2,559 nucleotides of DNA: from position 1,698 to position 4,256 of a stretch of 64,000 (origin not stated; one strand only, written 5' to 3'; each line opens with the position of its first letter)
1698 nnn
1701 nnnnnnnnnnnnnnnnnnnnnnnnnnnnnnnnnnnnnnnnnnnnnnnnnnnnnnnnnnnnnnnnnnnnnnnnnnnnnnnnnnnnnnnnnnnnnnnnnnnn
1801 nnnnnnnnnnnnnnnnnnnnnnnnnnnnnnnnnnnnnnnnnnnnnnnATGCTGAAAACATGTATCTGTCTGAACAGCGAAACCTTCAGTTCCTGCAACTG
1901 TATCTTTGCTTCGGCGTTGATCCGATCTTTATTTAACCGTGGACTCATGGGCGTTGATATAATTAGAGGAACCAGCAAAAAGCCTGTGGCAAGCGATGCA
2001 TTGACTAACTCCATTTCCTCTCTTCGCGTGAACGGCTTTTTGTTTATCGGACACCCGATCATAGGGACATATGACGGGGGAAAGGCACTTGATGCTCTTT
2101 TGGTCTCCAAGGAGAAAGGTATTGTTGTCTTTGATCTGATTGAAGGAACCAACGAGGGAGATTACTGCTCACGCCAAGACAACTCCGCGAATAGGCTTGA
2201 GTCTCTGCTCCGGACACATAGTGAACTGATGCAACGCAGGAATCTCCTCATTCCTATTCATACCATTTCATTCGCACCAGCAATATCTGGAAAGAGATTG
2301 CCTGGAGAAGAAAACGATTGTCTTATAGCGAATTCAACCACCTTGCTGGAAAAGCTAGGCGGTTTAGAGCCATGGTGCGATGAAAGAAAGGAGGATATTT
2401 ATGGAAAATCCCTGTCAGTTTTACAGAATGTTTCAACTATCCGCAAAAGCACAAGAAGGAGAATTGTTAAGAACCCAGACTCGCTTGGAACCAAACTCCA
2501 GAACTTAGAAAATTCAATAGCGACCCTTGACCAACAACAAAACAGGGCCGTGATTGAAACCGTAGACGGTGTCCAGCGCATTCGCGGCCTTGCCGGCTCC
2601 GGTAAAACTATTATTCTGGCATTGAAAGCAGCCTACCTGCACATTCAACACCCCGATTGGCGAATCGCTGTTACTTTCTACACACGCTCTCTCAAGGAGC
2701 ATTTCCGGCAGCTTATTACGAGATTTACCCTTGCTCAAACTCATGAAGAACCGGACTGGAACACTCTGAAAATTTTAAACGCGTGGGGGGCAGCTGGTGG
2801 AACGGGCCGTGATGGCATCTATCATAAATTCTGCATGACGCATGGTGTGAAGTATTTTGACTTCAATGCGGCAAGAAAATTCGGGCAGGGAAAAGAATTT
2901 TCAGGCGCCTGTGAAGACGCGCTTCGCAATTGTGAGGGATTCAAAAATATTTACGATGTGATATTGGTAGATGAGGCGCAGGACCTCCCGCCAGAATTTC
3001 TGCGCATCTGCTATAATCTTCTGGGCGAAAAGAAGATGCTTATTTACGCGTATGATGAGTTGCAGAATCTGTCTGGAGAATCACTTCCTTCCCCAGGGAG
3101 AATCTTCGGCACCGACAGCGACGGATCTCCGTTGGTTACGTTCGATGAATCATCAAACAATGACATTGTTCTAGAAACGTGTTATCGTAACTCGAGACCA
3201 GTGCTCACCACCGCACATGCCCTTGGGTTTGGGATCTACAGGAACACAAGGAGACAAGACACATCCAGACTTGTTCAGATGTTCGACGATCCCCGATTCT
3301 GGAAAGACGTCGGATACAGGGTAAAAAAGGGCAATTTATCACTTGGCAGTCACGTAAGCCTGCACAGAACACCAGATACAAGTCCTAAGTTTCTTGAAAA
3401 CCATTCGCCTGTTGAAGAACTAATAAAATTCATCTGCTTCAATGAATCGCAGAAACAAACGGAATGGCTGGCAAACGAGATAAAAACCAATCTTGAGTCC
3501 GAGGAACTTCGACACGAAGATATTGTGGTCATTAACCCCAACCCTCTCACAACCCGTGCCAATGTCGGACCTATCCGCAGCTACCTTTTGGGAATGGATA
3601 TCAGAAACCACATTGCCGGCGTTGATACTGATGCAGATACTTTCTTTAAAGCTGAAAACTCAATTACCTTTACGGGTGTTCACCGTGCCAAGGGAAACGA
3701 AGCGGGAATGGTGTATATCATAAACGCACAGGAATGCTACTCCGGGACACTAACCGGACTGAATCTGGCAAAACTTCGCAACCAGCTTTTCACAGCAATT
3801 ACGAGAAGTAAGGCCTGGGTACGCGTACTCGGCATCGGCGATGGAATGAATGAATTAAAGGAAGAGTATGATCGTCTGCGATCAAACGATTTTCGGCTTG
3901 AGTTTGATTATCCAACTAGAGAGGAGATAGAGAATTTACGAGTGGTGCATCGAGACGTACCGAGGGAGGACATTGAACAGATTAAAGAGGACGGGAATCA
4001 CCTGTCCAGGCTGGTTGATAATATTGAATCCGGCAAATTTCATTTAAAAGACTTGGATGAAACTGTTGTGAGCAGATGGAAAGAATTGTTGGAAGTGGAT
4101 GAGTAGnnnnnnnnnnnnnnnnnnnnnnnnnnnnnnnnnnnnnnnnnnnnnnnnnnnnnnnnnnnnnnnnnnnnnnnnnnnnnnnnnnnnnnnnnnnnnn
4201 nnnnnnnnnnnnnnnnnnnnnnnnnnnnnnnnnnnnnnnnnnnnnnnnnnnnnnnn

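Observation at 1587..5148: A 3.3-kb helicase cassette sits between direct duplicates of the 3' end of the CRTAC1/ASPIC-type gene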

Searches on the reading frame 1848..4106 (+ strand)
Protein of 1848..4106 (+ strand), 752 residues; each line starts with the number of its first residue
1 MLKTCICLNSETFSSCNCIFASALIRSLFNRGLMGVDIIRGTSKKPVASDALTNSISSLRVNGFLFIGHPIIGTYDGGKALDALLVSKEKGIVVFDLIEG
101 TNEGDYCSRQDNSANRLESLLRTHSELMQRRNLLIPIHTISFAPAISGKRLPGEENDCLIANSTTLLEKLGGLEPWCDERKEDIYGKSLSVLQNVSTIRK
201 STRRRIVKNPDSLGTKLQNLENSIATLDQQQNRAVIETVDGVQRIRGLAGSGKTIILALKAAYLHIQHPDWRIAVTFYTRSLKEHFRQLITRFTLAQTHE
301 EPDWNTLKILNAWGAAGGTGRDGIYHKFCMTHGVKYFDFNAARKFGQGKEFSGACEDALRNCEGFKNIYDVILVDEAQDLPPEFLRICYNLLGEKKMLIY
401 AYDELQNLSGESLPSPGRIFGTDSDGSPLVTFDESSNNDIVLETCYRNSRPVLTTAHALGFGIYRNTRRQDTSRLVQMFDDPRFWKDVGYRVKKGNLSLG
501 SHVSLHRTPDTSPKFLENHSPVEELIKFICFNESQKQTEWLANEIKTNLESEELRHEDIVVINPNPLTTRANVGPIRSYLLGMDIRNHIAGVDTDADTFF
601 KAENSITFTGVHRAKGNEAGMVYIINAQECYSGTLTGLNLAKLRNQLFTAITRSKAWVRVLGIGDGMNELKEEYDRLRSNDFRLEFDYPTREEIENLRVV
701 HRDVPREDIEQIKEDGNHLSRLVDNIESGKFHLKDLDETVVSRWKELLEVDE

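Call 6: search_protein_families(library=pfam, proteins=[window:1848-4106:+], max_evalue=0.01)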
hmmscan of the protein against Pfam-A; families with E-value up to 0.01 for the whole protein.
window:1848-4106:+ (752 aa): 5 families
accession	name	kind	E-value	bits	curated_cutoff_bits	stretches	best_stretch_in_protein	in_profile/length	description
PF13538.12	UvrD_C_2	-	5.5e-08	33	27.4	1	609-660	5-51/52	UvrD-like helicase C-terminal domain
PF00580.27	UvrD-helicase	-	4.9e-06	26.9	23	0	229-284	3-60/271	UvrD/REP helicase N-terminal domain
PF13401.12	AAA_22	-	0.00014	22.6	27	1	247-393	12-109/130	AAA domain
PF13361.12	UvrD_C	-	0.0054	16.6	25.6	0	593-655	274-340/350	UvrD-like helicase C-terminal domain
PF13245.12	AAA_19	-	0.0064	17.1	25.1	0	231-408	1-130/134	AAA domain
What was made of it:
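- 1848..4106 (+): SF1 UvrD-like helicase of the Helicase+DUF2290 defence system. The ORF is 752 aa. The likely true start is the ATG at 1947, giving 719 aa. Pfam UvrD_C_2 and UvrD-helicase (call 6).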

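Call 7: search_protein_families(library=padloc, proteins=[window:1848-4106:+], max_evalue=0.01)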
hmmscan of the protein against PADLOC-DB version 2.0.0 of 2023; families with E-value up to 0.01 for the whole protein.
window:1848-4106:+ (752 aa): 18 families
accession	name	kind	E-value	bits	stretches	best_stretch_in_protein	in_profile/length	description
PDLC03002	Helicase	-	1.6e-291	966.8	1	36-749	2-705/707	-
PDLC01087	C3a187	-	2.1e-20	71.1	1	223-658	193-550/559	NERD+UvrD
PDLC00132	GajB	-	4.1e-09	33.6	1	602-659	537-597/625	UrvD helicase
PDLC02350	AbiO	-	5.2e-06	23.5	1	367-410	256-300/468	AbiO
PDLC00114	GajB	-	7.3e-06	22.8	0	602-657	544-606/635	UrvD helicase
PDLC02372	Nhi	-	1.6e-05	21.7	1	365-410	261-303/470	-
PDLC00117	GajB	-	0.00014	18.6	0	222-288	9-77/604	UrvD helicase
PDLC00103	GajB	-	0.00018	18.6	0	522-563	312-353/612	UrvD helicase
PDLC03813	RTasNERD-Hel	-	0.00019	18.7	0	212-282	195-264/519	DRT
PDLC01734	typeIV_RecD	-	0.00028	17.3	0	209-258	321-372/763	RecD_0_IVD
PDLC00120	GajB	-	0.00062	17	0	365-401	152-187/458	UrvD helicase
PDLC00135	GajB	-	0.0011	16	0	362-395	163-196/603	UrvD helicase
PDLC00144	GajB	-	0.0028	14.3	0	527-565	266-304/559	UrvD helicase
PDLC00129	GajB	-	0.003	14.2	0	368-391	226-249/594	UrvD helicase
PDLC00104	GajB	-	0.0031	14.3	0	601-661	499-562/574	UrvD helicase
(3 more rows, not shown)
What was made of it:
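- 1848..4106 (+): PADLOC PDLC03002, E 1.6e-291, profile positions 2-705 of 707 aligned from residue 36 (call 7).
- On Helicase+DUF2290 defence system: PADLOC PDLC03002, E 1.6e-291, profile positions 2-705 of 707 (call 7).
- Closest known: Helicase+DUF2290 anti-phage system. Same: Both match the system-specific PADLOC profiles over their full length (call 7).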

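Call 8: search_protein_families(library=ncbifam, proteins=[window:1848-4106:+], max_evalue=0.01)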
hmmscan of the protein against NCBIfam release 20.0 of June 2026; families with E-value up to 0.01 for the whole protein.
window:1848-4106:+ (752 aa): 4 families
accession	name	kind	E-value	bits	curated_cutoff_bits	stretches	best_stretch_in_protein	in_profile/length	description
NF053713.1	helicas_STM2767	equivalog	4.4e-34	117.9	550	1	215-699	163-605/665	STM2767 family DEAD/DEAH box helicase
TIGR01073.1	pcrA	equivalog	6.8e-05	21.4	911.2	0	225-289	3-72/725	DNA helicase PcrA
NF008276.0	PRK11054.1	equivalog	0.00036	19.1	543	0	225-266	195-235/684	DNA helicase IV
TIGR01448.2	helicase_RecD2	equivalog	0.0012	17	500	0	610-665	644-691/713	SF1B family DNA helicase RecD2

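Call 17: find_encoding_contigs(protein=window:1848-4106:+, flank=10000, max_places=10)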
Protein window:1848-4106:+ (752 aa): no gene with exactly this product is on record in the collection.

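Call 31: find_related_loci(query=window:1848-4106:+, collection=metagenome_contigs, flank=10000)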
Query window:1848-4106:+ (752 aa) in metagenome_contigs; peptide patterns used: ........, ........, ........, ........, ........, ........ (x = any residue, [..] = any of these).
143 stretches matched a pattern, but none encodes a relative of the query by tblastn (E <= 1e-3).

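Call 32: find_homologous_proteins(query=window:1848-4106:+, max_evalue=1e-20)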
Query window:1848-4106:+ (752 aa): 5684 proteins with E <= 1e-20 among 8000 candidates; the best 120 are listed.
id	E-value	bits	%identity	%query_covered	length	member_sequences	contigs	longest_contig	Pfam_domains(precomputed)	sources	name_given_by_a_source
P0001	0.0e+0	1587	96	96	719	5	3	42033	PF13538.13,PF00580.28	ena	-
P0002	0.0e+0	1242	77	95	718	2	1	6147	PF13538.13,PF00580.28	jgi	-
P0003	0.0e+0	1194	74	96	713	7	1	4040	PF13538.13,PF13401.13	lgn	-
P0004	0.0e+0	1188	75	95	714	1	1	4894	PF13538.13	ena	-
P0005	0.0e+0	1174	74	95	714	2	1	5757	PF13538.13,PF00580.28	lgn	-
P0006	0.0e+0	1111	69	95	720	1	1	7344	PF13538.13,PF00580.28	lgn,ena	-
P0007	0.0e+0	1085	68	96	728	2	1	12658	PF13538.13,PF00580.28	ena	-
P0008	0.0e+0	1085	66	95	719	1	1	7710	PF13538.13,PF13401.13,PF00580.28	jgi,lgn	-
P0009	0.0e+0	1051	64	95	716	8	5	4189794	PF13538.13,PF13401.13,PF00580.28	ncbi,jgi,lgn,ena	-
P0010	0.0e+0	1042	63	96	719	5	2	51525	PF13538.13,PF13401.13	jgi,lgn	-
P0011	0.0e+0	1040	63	95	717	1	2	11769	PF13538.13,PF13401.13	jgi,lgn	-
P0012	0.0e+0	1036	65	96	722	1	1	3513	PF13538.13,PF13401.13,PF00580.28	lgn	-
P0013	0.0e+0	1030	65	96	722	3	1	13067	PF13538.13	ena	-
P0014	0.0e+0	1027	64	95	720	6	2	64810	PF13538.13,PF13401.13,PF00580.28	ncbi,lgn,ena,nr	ncbi:MAG: ATP-binding domain-containing protein [Bacteroidetes bacterium]|nr:ATP-binding domain-cont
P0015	4.2e-287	972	61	95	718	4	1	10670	PF13538.13,PF00580.28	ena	-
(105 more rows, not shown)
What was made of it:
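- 1848..4106 (+): Homologues are about 719 aa (call 32).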

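Call 33: find_encoding_contigs(protein=P0001, flank=10000, max_places=10)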
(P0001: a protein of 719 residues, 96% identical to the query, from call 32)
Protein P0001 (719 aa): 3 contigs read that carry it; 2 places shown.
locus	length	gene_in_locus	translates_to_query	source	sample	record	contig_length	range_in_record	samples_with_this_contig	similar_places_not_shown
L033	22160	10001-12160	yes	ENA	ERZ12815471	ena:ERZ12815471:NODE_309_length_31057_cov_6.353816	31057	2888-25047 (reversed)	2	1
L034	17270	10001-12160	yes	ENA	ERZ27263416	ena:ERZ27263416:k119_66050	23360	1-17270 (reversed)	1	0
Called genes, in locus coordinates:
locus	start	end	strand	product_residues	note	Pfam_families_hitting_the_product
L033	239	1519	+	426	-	PF00275:EPSP_synthase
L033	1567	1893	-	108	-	PF01035:DNA_binding_1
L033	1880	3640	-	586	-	-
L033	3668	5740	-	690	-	PF01839:FG-GAP (faint), PF13517:FG-GAP_3, PF07593:UnbV_ASPIC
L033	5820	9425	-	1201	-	PF01839:FG-GAP (faint), PF13517:FG-GAP_3, PF07593:UnbV_ASPIC, PF13517:FG-GAP_3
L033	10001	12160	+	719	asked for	PF00580:UvrD-helicase (faint), PF13538:UvrD_C_2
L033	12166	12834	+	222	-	PF10053:DUF2290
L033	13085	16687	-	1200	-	PF01839:FG-GAP (faint), PF13517:FG-GAP_3, PF07593:UnbV_ASPIC, PF13517:FG-GAP_3, PF07593:UnbV_ASPIC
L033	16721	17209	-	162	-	-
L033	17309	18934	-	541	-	-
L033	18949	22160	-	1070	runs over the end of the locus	PF13620:CarboxypepD_reg, PF13715:CarbopepD_reg_2, PF07715:Plug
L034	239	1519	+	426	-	PF00275:EPSP_synthase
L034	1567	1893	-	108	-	PF01035:DNA_binding_1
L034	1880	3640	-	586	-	-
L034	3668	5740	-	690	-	PF01839:FG-GAP (faint), PF13517:FG-GAP_3, PF07593:UnbV_ASPIC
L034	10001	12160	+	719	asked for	PF00580:UvrD-helicase (faint), PF13538:UvrD_C_2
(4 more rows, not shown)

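Call 34: list_cluster_members(proteins=[P0001, P0002])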
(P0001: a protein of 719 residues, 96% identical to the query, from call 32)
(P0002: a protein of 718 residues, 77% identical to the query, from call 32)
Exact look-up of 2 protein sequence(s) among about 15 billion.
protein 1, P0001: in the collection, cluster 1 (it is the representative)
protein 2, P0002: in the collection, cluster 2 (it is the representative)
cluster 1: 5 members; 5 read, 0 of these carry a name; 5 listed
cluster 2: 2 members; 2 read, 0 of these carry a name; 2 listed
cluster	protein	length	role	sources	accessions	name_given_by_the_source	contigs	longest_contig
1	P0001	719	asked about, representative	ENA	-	-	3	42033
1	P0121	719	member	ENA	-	-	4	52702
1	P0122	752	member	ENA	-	-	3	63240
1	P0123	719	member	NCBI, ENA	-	-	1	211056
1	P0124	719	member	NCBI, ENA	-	-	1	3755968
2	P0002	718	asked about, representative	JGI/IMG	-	-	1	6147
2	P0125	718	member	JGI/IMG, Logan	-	-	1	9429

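Call 35: find_encoding_contigs(protein=P0122, flank=10000, max_places=10)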
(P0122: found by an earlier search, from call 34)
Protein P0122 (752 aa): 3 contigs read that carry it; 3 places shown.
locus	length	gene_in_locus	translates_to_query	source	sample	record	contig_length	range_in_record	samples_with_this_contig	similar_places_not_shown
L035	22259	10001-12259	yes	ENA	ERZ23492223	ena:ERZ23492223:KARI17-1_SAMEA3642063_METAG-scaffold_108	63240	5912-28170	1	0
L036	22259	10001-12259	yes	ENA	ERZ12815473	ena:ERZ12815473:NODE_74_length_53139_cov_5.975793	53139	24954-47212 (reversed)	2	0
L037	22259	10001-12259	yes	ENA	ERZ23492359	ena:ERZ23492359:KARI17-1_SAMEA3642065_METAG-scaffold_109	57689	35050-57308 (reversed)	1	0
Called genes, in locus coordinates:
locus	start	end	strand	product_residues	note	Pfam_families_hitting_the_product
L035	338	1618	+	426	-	PF00275:EPSP_synthase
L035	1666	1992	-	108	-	PF01035:DNA_binding_1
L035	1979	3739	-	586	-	-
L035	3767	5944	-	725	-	PF01839:FG-GAP (faint), PF13517:FG-GAP_3, PF07593:UnbV_ASPIC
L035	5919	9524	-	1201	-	PF01839:FG-GAP (faint), PF13517:FG-GAP_3, PF07593:UnbV_ASPIC, PF13517:FG-GAP_3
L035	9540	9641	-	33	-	-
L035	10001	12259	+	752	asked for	PF00580:UvrD-helicase (faint), PF13538:UvrD_C_2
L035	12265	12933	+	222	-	PF10053:DUF2290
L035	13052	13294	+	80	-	-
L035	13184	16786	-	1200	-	PF01839:FG-GAP (faint), PF13517:FG-GAP_3, PF07593:UnbV_ASPIC, PF13517:FG-GAP_3, PF07593:UnbV_ASPIC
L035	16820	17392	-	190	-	-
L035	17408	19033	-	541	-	-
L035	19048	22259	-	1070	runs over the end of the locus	PF13620:CarboxypepD_reg, PF13715:CarbopepD_reg_2, PF07715:Plug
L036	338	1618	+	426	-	PF00275:EPSP_synthase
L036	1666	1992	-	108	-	PF01035:DNA_binding_1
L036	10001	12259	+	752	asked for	PF00580:UvrD-helicase (faint), PF13538:UvrD_C_2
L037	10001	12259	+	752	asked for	PF00580:UvrD-helicase (faint), PF13538:UvrD_C_2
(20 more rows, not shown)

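Call 36: find_encoding_contigs(protein=P0121, flank=10000, max_places=10)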
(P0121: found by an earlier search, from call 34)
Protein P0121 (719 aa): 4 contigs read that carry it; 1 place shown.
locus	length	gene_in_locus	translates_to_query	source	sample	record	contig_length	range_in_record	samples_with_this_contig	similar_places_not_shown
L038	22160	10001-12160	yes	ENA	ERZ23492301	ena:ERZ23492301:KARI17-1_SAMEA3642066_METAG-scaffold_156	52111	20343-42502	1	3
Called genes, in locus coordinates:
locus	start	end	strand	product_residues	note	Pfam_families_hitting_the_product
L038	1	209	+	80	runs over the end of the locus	-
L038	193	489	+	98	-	PF12762:DDE_Tnp_IS1595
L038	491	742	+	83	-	-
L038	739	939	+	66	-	-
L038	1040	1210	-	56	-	-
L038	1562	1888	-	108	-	PF01035:DNA_binding_1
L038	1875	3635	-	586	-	-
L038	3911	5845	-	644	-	PF01839:FG-GAP (faint), PF13517:FG-GAP_3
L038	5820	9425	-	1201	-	PF01839:FG-GAP (faint), PF13517:FG-GAP_3, PF07593:UnbV_ASPIC, PF13517:FG-GAP_3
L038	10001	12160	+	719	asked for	PF00580:UvrD-helicase (faint), PF13538:UvrD_C_2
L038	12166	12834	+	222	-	PF10053:DUF2290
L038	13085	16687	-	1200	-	PF01839:FG-GAP (faint), PF13517:FG-GAP_3, PF16743:PliI (faint), PF13517:FG-GAP_3, PF07593:UnbV_ASPIC, PF13517:FG-GAP_3, PF07593:UnbV_ASPIC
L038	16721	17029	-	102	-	-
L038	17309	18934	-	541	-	-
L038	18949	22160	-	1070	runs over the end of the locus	PF13620:CarboxypepD_reg, PF13715:CarbopepD_reg_2, PF07715:Plug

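Call 37: find_encoding_contigs(protein=P0123, flank=10000, max_places=10)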
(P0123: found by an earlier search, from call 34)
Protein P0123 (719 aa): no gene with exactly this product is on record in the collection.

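Call 64: find_encoding_contigs(protein=P0009, flank=8000, max_places=6)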
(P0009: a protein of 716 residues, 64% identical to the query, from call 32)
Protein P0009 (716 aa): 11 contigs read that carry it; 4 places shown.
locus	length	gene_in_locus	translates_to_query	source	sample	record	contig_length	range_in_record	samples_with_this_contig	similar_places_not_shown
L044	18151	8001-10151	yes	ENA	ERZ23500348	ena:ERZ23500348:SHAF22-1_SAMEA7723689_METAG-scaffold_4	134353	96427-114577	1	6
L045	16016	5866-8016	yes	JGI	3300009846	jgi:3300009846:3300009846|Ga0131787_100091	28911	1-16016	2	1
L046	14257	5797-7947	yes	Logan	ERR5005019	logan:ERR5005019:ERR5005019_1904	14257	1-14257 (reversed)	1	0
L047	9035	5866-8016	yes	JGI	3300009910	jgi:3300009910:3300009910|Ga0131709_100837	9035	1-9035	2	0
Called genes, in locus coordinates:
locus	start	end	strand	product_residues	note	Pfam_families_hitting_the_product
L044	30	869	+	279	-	PF01145:Band_7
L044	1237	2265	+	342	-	PF13651:EcoRI_methylase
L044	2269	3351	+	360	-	PF03235:GmrSD_N, PF01844:HNH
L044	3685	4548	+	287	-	PF00288:GHMP_kinases_N, PF08544:GHMP_kinases_C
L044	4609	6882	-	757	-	PF00912:Transgly, PF00905:Transpeptidase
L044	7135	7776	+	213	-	PF08551:DUF1751 (weak), PF01694:Rhomboid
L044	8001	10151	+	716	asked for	PF00580:UvrD-helicase (faint), PF13401:AAA_22 (faint), PF13538:UvrD_C_2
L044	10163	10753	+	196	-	PF10053:DUF2290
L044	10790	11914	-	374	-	PF20703:nSTAND1 (faint), PF13191:AAA_16 (weak), PF13401:AAA_22 (weak)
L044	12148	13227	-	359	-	PF04551:GcpE, PF26540:GcpE_C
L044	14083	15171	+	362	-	PF05368:NmrA, PF01073:3Beta_HSD, PF01370:Epimerase, PF02719:Polysacc_synt_2 (weak), PF07993:NAD_binding_4 (faint), PF13460:NAD_binding_10, PF16363:GDP_Man_Dehyd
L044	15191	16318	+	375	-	PF00355:Rieske, PF19112:VanA_C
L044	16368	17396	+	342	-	PF01222:ERG4_ERG24, PF06966:DUF1295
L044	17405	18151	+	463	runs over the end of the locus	PF00067:p450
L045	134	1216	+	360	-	PF03235:GmrSD_N, PF01844:HNH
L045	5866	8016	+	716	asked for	PF00580:UvrD-helicase (faint), PF13401:AAA_22 (faint), PF13538:UvrD_C_2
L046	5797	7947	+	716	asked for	PF00580:UvrD-helicase (faint), PF13401:AAA_22 (faint), PF13538:UvrD_C_2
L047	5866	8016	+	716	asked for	PF00580:UvrD-helicase (faint), PF13401:AAA_22 (faint), PF13538:UvrD_C_2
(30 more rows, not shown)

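Call 76: find_related_loci(query=window:1947-4106:+, collection=viral_contigs, flank=8000)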
Query window:1947-4106:+ (719 aa) in viral_contigs; peptide patterns used: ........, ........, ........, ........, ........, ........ (x = any residue, [..] = any of these).
5 stretches matched a pattern, but none encodes a relative of the query by tblastn (E <= 1e-3).

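Call 77: find_encoding_contigs(protein=P0125, flank=8000, max_places=4)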
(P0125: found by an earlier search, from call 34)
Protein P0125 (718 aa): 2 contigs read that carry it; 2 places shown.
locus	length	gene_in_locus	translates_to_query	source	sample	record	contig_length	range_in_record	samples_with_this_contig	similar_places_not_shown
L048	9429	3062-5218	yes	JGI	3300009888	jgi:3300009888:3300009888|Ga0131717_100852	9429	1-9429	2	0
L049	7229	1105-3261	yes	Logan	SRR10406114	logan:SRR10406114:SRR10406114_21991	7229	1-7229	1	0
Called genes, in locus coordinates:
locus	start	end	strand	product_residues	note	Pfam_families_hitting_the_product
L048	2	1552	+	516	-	?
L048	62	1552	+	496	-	PF13505:OMP_b-brl (weak), PF18911:PKD_4, PF00801:PKD, PF18911:PKD_4, PF00691:OmpA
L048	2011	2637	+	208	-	-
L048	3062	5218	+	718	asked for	PF00580:UvrD-helicase (faint), PF13538:UvrD_C_2 (weak)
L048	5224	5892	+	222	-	PF10053:DUF2290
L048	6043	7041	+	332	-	PF08331:QueG_DUF1730, PF00037:Fer4 (faint), PF13237:Fer4_10 (faint), PF12838:Fer4_7 (faint), PF13484:Fer4_16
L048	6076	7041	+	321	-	PF08331:QueG_DUF1730, PF00037:Fer4 (faint), PF12838:Fer4_7 (faint), PF13237:Fer4_10 (faint), PF13484:Fer4_16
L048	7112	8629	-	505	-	PF01336:tRNA_anti-codon, PF00152:tRNA-synt_2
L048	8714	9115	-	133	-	-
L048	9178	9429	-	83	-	?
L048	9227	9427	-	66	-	?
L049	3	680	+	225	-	?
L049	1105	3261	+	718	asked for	PF00580:UvrD-helicase (faint), PF13538:UvrD_C_2 (weak)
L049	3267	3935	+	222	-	PF10053:DUF2290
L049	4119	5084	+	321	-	PF08331:QueG_DUF1730, PF00037:Fer4 (faint), PF12838:Fer4_7 (faint), PF13237:Fer4_10 (faint), PF13484:Fer4_16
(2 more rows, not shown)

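Call 82: search_solved_structures(query=window:1947-4106:+, max_evalue=0.001)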
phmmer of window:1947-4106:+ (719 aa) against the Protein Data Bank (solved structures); distinct sequences matched with E-value up to 0.001: 0.
